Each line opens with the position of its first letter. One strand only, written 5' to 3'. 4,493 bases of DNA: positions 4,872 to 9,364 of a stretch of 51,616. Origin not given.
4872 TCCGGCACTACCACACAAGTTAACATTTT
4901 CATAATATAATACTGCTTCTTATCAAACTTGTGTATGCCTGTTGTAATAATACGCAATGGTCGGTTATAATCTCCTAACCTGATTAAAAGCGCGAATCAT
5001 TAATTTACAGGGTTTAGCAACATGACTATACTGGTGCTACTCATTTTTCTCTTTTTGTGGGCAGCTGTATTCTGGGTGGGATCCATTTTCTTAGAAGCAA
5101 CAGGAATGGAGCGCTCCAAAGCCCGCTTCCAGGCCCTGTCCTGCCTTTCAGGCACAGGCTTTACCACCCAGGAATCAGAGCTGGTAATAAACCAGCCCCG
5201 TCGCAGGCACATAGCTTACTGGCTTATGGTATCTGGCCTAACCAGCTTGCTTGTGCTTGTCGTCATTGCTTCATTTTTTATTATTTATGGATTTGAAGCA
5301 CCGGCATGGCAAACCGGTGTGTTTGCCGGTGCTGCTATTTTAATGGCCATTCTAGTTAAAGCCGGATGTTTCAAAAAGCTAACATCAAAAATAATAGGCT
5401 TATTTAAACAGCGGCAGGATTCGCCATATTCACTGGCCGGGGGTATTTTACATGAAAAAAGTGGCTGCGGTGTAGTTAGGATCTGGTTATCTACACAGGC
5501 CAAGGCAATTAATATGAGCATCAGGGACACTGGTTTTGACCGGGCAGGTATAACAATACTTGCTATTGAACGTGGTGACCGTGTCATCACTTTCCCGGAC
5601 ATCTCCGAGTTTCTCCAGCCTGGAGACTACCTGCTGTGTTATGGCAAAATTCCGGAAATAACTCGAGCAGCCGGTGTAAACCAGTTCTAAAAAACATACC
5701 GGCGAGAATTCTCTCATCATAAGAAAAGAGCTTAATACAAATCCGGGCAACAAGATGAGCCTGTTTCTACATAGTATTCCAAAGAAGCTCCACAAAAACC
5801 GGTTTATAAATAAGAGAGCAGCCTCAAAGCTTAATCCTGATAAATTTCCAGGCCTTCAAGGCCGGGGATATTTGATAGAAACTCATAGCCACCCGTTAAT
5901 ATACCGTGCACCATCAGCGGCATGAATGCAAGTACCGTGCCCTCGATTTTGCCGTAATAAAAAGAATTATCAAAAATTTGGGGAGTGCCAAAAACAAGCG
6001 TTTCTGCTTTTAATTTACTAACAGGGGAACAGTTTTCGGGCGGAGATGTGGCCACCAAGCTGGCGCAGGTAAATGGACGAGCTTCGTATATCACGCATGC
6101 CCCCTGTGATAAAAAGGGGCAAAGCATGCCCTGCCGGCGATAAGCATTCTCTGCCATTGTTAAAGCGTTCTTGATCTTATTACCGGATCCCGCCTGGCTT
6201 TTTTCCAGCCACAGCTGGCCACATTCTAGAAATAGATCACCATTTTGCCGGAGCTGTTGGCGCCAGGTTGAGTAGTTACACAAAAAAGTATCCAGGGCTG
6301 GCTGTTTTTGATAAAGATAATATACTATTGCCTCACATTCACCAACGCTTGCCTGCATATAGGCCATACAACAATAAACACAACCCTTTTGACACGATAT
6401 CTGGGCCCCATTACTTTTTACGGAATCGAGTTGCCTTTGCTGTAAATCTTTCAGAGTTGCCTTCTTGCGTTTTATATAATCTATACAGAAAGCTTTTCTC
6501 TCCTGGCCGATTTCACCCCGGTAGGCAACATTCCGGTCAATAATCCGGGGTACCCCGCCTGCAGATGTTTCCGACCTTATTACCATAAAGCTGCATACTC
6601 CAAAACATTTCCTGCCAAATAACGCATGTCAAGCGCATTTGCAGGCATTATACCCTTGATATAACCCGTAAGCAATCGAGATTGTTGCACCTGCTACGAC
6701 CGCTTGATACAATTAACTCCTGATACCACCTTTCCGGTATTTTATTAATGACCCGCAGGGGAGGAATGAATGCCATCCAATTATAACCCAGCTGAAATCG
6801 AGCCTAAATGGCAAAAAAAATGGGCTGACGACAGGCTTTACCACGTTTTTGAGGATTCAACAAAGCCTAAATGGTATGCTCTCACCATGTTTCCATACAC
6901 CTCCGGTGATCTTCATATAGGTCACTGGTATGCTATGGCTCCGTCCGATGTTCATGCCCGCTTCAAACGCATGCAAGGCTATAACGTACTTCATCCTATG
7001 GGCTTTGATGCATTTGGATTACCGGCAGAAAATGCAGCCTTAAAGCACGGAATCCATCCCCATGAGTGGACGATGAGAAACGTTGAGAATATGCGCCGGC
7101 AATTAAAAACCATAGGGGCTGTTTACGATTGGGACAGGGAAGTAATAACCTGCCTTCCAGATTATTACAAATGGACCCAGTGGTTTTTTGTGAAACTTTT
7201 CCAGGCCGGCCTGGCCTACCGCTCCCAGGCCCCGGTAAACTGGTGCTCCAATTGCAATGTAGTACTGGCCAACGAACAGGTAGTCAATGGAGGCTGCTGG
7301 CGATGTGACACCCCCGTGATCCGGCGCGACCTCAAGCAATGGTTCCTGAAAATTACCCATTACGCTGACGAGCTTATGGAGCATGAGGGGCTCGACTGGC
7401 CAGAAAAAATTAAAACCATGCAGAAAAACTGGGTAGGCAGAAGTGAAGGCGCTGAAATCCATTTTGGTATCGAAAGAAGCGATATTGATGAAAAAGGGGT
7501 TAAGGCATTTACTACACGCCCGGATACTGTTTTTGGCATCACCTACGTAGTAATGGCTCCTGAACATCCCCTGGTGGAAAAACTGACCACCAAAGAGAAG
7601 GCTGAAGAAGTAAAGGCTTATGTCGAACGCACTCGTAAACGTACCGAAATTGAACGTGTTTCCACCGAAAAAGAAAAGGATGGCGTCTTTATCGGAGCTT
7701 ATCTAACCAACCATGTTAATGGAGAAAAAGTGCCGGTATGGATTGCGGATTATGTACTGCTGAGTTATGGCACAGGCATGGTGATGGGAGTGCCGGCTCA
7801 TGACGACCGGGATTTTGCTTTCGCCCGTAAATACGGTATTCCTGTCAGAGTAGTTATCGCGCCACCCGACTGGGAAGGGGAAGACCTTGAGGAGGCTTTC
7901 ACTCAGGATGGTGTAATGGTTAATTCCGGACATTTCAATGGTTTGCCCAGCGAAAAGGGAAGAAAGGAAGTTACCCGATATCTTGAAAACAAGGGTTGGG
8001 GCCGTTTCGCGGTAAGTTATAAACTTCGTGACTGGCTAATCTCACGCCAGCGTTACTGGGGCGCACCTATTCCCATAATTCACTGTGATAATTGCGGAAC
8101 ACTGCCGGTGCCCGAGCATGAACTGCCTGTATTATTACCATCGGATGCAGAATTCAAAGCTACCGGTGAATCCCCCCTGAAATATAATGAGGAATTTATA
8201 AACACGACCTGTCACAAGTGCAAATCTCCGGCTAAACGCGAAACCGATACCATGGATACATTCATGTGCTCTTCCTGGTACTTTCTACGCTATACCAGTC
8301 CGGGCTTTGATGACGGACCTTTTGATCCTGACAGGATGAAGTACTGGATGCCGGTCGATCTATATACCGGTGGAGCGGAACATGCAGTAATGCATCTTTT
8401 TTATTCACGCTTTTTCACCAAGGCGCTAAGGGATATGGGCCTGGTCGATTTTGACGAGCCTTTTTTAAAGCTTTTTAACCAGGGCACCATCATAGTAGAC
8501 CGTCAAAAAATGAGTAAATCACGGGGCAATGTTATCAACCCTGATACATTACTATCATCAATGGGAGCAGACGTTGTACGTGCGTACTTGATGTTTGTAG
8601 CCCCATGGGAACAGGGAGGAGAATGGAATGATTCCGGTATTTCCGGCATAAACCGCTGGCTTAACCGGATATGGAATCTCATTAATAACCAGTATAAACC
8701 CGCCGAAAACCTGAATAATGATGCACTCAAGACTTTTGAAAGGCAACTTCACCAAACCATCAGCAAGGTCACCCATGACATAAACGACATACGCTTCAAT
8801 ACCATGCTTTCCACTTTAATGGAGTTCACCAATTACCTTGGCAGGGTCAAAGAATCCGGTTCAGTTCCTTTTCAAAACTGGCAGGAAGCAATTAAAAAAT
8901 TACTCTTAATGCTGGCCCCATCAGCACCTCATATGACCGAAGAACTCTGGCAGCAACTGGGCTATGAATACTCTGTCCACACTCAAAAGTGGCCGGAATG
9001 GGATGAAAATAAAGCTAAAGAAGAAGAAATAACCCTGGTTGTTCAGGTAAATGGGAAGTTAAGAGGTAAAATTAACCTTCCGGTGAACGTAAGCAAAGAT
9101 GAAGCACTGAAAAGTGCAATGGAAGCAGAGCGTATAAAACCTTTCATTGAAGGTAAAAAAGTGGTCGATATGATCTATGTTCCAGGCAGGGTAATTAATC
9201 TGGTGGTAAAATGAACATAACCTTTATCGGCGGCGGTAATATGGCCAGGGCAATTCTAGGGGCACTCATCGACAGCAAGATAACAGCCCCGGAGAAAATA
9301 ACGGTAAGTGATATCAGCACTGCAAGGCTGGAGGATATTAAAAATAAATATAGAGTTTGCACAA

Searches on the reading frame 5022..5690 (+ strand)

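Call 9: search_protein_families(library=pfam, proteins=[window:5022-5690:+], max_evalue=0.001)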
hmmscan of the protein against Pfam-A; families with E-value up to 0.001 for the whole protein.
window:5022-5690:+ (222 aa): 1 family
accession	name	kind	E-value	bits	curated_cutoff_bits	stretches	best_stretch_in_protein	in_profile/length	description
PF02080.26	TrkA_C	-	1.3e-05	25.4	27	1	160-213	10-63/71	TrkA-C domain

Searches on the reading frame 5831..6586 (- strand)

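Call 9: search_protein_families(library=pfam, proteins=[window:5831-6586:-], max_evalue=0.001)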
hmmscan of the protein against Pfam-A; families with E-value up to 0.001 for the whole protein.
window:5831-6586:- (251 aa): 1 family
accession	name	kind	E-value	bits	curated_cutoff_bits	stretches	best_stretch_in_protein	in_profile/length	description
PF03692.20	CxxCxxCC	-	0.00096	20.2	23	0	65-176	2-68/85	Putative zinc- or iron-chelating domain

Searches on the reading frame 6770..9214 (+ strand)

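Call 9: search_protein_families(library=pfam, proteins=[window:6770-9214:+], max_evalue=0.001)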
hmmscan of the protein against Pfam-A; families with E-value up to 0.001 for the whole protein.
window:6770-9214:+ (814 aa): 6 families
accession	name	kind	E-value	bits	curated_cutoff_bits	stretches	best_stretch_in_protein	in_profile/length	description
PF13603.12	tRNA-synt_1_2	-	2e-67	226.7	25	1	219-405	1-184/185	Leucyl-tRNA synthetase, editing domain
PF00133.28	tRNA-synt_1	-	7.5e-49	167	22.7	2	13-222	1-225/414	tRNA synthetases class I (I, L, M and V)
PF09334.17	tRNA-synt_1g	-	1e-32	113.8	20.1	2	39-181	5-144/391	tRNA synthetases class I (M)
PF08264.19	Anticodon_1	-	4.9e-27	95.1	25.1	1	655-775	3-143/148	Anticodon-binding domain of tRNA ligase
PF01406.26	tRNA-synt_1e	-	4.6e-06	26.6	27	0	561-609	233-282/301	tRNA synthetases class I (C) catalytic domain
PF17032.10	Zn_ribbon_15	-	0.00062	21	28.9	0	131-183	16-62/73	zinc-ribbon family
